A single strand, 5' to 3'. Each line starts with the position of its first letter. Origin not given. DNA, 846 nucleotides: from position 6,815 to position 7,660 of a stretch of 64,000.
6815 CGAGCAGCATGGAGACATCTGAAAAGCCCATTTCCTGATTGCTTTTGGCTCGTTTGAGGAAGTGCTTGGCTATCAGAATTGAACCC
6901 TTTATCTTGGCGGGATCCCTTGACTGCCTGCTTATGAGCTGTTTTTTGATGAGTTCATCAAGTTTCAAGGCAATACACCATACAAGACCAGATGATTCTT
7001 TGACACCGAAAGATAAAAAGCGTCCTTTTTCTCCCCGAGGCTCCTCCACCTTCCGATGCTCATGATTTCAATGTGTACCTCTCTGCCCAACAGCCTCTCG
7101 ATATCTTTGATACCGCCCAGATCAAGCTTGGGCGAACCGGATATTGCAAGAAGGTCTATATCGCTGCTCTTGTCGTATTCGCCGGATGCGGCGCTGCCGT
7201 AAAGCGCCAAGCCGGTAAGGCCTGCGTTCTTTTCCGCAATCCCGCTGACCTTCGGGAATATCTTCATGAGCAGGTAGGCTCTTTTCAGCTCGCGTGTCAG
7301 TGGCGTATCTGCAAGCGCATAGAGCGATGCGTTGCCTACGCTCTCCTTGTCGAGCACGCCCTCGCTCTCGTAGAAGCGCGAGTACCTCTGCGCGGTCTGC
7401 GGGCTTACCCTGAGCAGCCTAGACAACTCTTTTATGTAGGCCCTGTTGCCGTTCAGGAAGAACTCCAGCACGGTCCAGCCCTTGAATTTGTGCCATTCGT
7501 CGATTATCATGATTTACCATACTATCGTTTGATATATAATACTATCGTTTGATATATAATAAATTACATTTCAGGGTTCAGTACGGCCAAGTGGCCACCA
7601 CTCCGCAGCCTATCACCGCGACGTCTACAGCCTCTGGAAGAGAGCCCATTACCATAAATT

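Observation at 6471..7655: HEPN-MNT toxin-antitoxin cassette sits in the 5' end of lpd, bracketed by a ~65-bp duplicate of the lpd start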

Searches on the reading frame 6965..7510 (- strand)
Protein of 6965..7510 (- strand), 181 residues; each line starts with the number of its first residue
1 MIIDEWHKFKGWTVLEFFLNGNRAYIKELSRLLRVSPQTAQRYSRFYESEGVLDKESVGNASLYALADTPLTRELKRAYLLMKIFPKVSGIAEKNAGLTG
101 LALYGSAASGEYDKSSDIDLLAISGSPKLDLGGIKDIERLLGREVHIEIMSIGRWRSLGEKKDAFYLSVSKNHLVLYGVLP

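Call 4: search_protein_families(library=pfam, proteins=[window:6965-7510:-])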
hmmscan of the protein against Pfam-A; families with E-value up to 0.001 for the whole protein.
window:6965-7510:- (181 aa): 2 families
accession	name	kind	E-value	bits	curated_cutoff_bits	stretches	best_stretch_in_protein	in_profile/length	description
PF01909.29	NTP_transf_2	-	4.4e-08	33.8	21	1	92-153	8-77/93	Nucleotidyltransferase domain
PF18765.7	Polbeta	-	4.2e-05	24.1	26.9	1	87-133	2-47/93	Polymerase beta, Nucleotidyltransferase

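Call 13: find_homologous_proteins(query=window:6965-7510:-)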
Query window:6965-7510:- (181 aa): 30 proteins with E <= 0.001 among 437 candidates.
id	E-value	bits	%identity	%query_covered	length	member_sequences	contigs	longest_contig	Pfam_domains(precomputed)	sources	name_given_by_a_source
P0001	6.0e-113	392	100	100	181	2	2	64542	PF01909.30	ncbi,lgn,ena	-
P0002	7.4e-94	330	83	100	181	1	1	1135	PF18765.8,PF01909.30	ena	-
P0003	2.5e-92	325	83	100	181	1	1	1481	PF18765.8,PF01909.30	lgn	-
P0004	3.6e-67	243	62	100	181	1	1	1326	PF18765.8,PF01909.30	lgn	-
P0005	5.0e-67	243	61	100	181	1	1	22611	PF18765.8,PF01909.30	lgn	-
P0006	2.8e-58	214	58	98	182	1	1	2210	PF18765.8,PF01909.30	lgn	-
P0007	6.9e-53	197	54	98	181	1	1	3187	PF18765.8,PF01909.30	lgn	-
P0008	1.1e-49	186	51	98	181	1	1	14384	PF18765.8,PF01909.30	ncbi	-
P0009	3.5e-48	181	53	98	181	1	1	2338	PF18765.8,PF01909.30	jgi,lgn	-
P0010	1.5e-47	179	51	98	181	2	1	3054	PF13412.13,PF18765.8,PF01909.30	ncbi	-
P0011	7.3e-47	177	51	98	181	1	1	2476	PF13412.13,PF18765.8,PF01909.30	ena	-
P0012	2.1e-46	176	50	98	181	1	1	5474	PF18765.8,PF01909.30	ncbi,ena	-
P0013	1.4e-45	173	50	98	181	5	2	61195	PF18765.8,PF01909.30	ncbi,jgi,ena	-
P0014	4.8e-41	158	46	97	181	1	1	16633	PF18765.8,PF01909.30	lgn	-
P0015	8.6e-31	125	37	98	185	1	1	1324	PF18765.8,PF01909.30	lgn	-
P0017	3.6e-25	107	38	97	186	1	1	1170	PF18765.8,PF12802.14,PF01909.30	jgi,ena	-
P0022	1.6e-6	46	29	87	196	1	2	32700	PF12840.14,PF18765.8,PF01909.30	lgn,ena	-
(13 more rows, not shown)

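Call 14: find_encoding_contigs(protein=P0001, flank=4000, max_places=6)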
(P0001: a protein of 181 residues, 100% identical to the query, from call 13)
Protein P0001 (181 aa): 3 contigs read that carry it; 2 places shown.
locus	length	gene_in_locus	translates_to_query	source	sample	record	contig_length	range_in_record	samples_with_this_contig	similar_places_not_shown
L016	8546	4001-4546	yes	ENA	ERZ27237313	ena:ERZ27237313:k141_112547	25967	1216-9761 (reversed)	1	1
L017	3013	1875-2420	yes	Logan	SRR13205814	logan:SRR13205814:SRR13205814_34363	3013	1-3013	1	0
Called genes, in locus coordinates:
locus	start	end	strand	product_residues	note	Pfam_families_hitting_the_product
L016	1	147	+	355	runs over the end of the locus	PF00676:E1_dh, PF00456:Transketolase_N (weak), PF13292:DXP_synthase_N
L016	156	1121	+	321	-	PF02779:Transket_pyr, PF02780:Transketolase_C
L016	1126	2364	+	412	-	PF00364:Biotin_lipoyl, PF25997:BSH_YhbJ (weak), PF02817:E3_binding, PF00198:2-oxoacid_dh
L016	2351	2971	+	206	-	PF00300:His_Phos_1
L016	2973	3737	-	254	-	PF01513:NAD_kinase (weak), PF20143:NAD_kinase_C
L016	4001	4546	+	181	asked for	PF01909:NTP_transf_2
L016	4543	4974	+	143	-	PF05168:HEPN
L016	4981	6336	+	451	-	PF00890:FAD_binding_2 (weak), PF01134:GIDA, PF01262:AlaDh_PNT_C (faint), PF01266:DAO (weak), PF07992:Pyr_redox_2, PF12831:FAD_oxidored, PF00070:Pyr_redox, PF02852:Pyr_redox_dim, +2 more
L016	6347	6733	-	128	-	PF01850:PIN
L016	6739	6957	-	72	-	PF02697:VAPB_antitox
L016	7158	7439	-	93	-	-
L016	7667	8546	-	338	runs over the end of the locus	PF13404:HTH_AsnC-type, PF13412:HTH_24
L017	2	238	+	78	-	?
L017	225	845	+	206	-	PF00300:His_Phos_1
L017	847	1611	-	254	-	PF01513:NAD_kinase (weak), PF20143:NAD_kinase_C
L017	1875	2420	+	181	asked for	PF01909:NTP_transf_2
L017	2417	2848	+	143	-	PF05168:HEPN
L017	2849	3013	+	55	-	?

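Call 15: find_encoding_contigs(protein=P0003, flank=4000, max_places=4)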
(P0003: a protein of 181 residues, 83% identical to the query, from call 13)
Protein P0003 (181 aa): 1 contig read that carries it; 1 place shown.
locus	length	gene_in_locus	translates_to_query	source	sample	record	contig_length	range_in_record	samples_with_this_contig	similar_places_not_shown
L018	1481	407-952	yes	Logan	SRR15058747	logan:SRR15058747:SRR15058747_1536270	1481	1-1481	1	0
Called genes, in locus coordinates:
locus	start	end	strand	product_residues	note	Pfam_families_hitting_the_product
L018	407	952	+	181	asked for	PF01909:NTP_transf_2 (weak), PF18765:Polbeta (weak)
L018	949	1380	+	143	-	PF05168:HEPN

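Call 16: find_encoding_contigs(protein=P0002, flank=4000, max_places=4)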
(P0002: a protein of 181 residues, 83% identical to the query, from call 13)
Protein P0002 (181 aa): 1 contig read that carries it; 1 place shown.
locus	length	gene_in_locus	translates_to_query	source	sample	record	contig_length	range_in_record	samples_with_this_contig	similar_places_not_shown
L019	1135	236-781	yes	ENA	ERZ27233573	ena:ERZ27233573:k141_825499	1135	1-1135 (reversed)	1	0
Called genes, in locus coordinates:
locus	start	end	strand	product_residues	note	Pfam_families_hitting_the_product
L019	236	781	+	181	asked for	PF01909:NTP_transf_2 (weak), PF18765:Polbeta (weak)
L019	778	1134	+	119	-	?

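Call 20: find_encoding_contigs(protein=P0005, flank=5000, max_places=4)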
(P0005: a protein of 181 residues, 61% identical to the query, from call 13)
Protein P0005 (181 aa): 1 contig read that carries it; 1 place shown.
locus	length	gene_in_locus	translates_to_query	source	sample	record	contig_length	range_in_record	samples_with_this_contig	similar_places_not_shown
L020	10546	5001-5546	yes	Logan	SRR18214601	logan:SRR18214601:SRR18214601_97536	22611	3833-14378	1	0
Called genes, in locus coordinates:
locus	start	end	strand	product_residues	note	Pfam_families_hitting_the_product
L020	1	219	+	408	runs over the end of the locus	PF00162:PGK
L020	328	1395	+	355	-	PF00676:E1_dh, PF13292:DXP_synthase_N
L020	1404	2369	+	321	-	PF02779:Transket_pyr, PF02780:Transketolase_C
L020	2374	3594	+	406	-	PF00364:Biotin_lipoyl, PF25997:BSH_YhbJ (weak), PF02817:E3_binding, PF00198:2-oxoacid_dh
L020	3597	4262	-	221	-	PF00702:Hydrolase, PF13419:HAD_2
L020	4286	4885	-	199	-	PF00300:His_Phos_1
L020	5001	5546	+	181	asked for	PF01909:NTP_transf_2 (weak), PF18765:Polbeta (weak)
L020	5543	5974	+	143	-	PF05168:HEPN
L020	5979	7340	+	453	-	PF00890:FAD_binding_2, PF01134:GIDA, PF01266:DAO (faint), PF07992:Pyr_redox_2, PF12831:FAD_oxidored, PF13738:Pyr_redox_3 (weak), PF00070:Pyr_redox, PF02852:Pyr_redox_dim, +3 more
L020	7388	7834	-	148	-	PF01797:Y1_Tnp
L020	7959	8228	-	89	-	-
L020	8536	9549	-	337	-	PF01047:MarR (faint), PF13404:HTH_AsnC-type, PF13412:HTH_24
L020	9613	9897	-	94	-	-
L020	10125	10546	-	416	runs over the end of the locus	PF00892:EamA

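Call 21: find_encoding_contigs(protein=P0004, flank=5000, max_places=4)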
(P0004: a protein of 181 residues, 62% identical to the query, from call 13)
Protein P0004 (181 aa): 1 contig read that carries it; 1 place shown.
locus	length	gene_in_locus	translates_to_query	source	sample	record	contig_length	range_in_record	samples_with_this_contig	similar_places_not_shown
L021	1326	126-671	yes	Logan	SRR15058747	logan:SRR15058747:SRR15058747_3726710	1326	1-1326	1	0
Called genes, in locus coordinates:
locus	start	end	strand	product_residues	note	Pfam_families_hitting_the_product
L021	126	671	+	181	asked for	PF01909:NTP_transf_2 (weak), PF18765:Polbeta (weak)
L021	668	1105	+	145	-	PF05168:HEPN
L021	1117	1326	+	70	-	?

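Call 22: find_encoding_contigs(protein=P0006, flank=5000, max_places=4)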
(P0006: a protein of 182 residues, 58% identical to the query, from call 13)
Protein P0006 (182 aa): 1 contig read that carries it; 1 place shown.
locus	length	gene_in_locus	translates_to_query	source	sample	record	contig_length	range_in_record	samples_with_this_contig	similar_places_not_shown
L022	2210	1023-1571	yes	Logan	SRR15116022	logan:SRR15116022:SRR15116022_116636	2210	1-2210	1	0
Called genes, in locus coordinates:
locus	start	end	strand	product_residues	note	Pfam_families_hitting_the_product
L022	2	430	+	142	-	?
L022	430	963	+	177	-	-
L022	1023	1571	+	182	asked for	PF01909:NTP_transf_2, PF18765:Polbeta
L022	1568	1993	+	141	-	PF05168:HEPN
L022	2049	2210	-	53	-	?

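Call 29: find_related_loci(query=A2, collection=metagenome_contigs, flank=5000)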
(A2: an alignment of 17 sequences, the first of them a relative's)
Query A2 (181 aa) in metagenome_contigs; peptide patterns used: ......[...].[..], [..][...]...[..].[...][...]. (x = any residue, [..] = any of these).
600 stretches matched a pattern (row limit reached: there are more); 156 encode a relative of the query (tblastn E <= 1e-3); the best 80 are kept; 80 distinct loci.
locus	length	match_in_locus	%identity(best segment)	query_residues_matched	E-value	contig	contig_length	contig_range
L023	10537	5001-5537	51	1-178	1e-56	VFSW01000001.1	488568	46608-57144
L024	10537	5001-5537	49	1-178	1e-54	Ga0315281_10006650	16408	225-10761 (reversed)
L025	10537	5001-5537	49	1-178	6e-53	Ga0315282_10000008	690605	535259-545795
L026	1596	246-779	49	1-178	2e-54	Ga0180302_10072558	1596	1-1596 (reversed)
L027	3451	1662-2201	48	1-179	1e-52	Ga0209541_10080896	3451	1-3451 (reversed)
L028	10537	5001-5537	47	1-178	4e-52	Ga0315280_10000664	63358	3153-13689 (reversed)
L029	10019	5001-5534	49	1-178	1e-51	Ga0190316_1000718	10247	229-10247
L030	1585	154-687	48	1-178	5e-52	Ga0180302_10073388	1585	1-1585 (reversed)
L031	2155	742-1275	49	1-178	3e-49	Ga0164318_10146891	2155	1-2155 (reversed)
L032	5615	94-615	43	6-178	1e-43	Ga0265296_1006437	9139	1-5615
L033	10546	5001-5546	41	1-178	3e-40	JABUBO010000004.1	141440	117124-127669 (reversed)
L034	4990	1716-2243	41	8-178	8e-40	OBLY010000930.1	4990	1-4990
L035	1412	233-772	40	1-178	6e-40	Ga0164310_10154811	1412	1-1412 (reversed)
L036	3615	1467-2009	41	1-178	6e-38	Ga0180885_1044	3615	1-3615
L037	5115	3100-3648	39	2-178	2e-36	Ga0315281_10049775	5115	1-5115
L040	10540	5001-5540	37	1-179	4e-35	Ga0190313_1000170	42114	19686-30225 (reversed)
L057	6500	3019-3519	33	14-181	2e-20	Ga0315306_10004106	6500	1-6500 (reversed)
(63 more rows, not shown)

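Call 30: find_related_loci(query=A2, collection=viral_contigs, flank=8000)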
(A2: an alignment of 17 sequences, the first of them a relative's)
Query A2 (181 aa) in viral_contigs; peptide patterns used: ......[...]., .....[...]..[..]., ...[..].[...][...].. (x = any residue, [..] = any of these).
66 stretches matched a pattern, but none encodes a relative of the query by tblastn (E <= 1e-3).

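Call 57: search_solved_structures(query=window:6965-7510:-, max_evalue=0.01)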
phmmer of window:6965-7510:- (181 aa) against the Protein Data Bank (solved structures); distinct sequences matched with E-value up to 0.01: 2.
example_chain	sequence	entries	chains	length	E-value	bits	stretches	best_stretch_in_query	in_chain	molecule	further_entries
9dbh_A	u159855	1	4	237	0.001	21.9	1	90-125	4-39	HalB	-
9dbj_A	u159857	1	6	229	0.0013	21.5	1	98-125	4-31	HalB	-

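Call 66: search_protein_families(library=pfam, max_evalue=0.01, proteins=[L057:1227-1805:+, L057:1739-2752:+, L028:5971-6798:+, L022:430-963:+, L040:5963-6721:+])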
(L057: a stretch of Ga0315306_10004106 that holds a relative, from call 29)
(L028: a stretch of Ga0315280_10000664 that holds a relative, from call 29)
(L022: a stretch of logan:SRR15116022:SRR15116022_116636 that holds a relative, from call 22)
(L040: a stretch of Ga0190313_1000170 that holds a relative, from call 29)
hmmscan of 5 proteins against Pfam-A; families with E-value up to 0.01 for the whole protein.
L057:1227-1805:+ (192 aa): 2 families
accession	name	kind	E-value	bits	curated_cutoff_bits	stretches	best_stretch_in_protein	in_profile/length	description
PF22722.2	NA-iREase1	-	1.9e-05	25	27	1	21-101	12-91/106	NACHT-associated inactive Restriction Endonuclease 1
PF04471.18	Mrr_cat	-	0.00017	22.1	21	1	5-105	4-105/115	Restriction endonuclease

L057:1739-2752:+ (337 aa): 8 families
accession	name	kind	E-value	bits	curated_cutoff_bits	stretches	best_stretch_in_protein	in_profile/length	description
PF00382.24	TFIIB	-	1.2e-41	141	23.6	2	146-235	2-91/92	Transcription factor TFIIB repeat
PF08271.17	Zn_Ribbon_TF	-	1.2e-14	54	29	1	44-85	2-43/43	TFIIB zinc-binding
PF17848.7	Zn_ribbon_ACC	-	0.0001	22.8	24.5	1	44-67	3-26/26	Acetyl-CoA carboxylase zinc finger domain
PF04545.22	Sigma70_r4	-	0.00029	20.7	24.1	0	301-331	18-48/50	Sigma-70, region 4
PF21349.2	RUBY_RBDX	-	0.0015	18.3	26.5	0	42-51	16-25/30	Rubrerythrin, rubredoxin-like domain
PF00134.28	Cyclin_N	-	0.0038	17.4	23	0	156-239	38-124/127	Cyclin, N-terminal domain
PF21344.3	Zn_ribbon_LysW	-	0.0041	17.2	27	1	44-68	2-28/46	Alpha-aminoadipate carrier protein LysW-like, globular domain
PF14354.12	Lar_restr_allev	-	0.0053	17.4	28.6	0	43-69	4-33/58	Restriction alleviation protein Lar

L028:5971-6798:+ (275 aa): 4 families
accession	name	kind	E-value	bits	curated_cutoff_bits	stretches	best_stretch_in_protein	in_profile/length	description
PF03477.21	ATP-cone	-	1.3e-07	32.5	25.8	1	3-75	2-83/88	ATP cone domain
PF04471.18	Mrr_cat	-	8.8e-07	29.5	21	1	85-191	7-99/115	Restriction endonuclease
PF22357.2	AF1548-like_C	-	1.3e-06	28.8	23.9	1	217-274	1-56/56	AF1548-like, C-terminal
PF08378.17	NERD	-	0.0078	17.2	22.1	0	89-137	7-59/111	Nuclease-related domain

L022:430-963:+ (177 aa): 1 family
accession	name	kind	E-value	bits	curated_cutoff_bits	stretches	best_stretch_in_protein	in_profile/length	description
PF22852.1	SoxE_N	-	0.00034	20.8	27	1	13-39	2-27/48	Sulfocyanin, N-terminal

L040:5963-6721:+ (252 aa): 2 families
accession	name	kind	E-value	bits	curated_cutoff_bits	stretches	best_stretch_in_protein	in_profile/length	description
PF00994.29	MoCF_biosynth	-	2.2e-35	121.9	26.6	1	4-176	1-142/144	Probable molybdopterin binding domain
PF24102.1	FLAD1_M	-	0.00082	19.6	27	1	191-243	11-67/78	FAD synthase, middle domain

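Call 67: find_encoding_contigs(protein=P0007, flank=3000, max_places=3)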
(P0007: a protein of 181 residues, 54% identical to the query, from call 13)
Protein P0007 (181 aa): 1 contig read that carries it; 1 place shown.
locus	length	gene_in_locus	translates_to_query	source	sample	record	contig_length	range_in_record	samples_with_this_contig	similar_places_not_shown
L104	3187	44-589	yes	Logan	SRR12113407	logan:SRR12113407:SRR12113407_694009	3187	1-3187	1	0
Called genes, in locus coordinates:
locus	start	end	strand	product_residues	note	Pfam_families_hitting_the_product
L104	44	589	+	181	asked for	PF01909:NTP_transf_2, PF18765:Polbeta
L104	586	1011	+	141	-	PF05168:HEPN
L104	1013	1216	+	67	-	-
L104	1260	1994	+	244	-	-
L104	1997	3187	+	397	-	?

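Call 68: find_encoding_contigs(protein=P0008, flank=3000, max_places=3)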
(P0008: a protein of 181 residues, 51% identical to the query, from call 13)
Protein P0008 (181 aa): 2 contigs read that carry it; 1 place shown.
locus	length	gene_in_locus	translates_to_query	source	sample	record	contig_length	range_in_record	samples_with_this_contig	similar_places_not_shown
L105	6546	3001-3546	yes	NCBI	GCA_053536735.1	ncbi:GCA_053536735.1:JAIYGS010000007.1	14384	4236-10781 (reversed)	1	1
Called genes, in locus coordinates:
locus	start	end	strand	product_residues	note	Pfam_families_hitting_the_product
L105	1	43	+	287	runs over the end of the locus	PF00892:EamA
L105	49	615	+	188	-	PF13489:Methyltransf_23, PF05175:MTS, PF06325:PrmA, PF13847:Methyltransf_31, PF08241:Methyltransf_11, PF08242:Methyltransf_12, PF13649:Methyltransf_25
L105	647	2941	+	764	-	-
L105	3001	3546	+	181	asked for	PF01909:NTP_transf_2, PF18765:Polbeta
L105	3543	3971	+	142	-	PF05168:HEPN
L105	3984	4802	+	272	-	PF00025:Arf (weak), PF02421:FeoB_N, PF01926:MMR_HSR1, PF02824:TGS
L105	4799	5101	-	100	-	-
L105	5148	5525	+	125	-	-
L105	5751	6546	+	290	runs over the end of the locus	-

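Call 69: find_encoding_contigs(protein=P0014, flank=3000, max_places=3)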
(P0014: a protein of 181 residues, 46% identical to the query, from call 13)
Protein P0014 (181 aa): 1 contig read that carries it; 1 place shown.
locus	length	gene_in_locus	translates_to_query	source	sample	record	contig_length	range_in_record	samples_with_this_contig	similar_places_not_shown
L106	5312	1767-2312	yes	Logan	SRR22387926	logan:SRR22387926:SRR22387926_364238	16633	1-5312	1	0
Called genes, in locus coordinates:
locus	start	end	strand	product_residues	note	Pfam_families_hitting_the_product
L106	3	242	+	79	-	?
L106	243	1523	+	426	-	PF04055:Radical_SAM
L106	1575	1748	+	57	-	-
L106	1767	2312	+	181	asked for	PF01909:NTP_transf_2, PF18765:Polbeta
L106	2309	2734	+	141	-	PF05168:HEPN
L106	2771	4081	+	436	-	PF01926:MMR_HSR1, PF18128:HydF_dimer, PF18133:HydF_tetramer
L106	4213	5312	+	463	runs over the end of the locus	PF04055:Radical_SAM, PF06968:BATS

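Call 78: search_dna_similar(query=window:6965-7510:-, collection=plasmids, mode=protein, max_evalue=0.00001, max_rows=10)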
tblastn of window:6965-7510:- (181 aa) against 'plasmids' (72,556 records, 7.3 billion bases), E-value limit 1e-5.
No match.
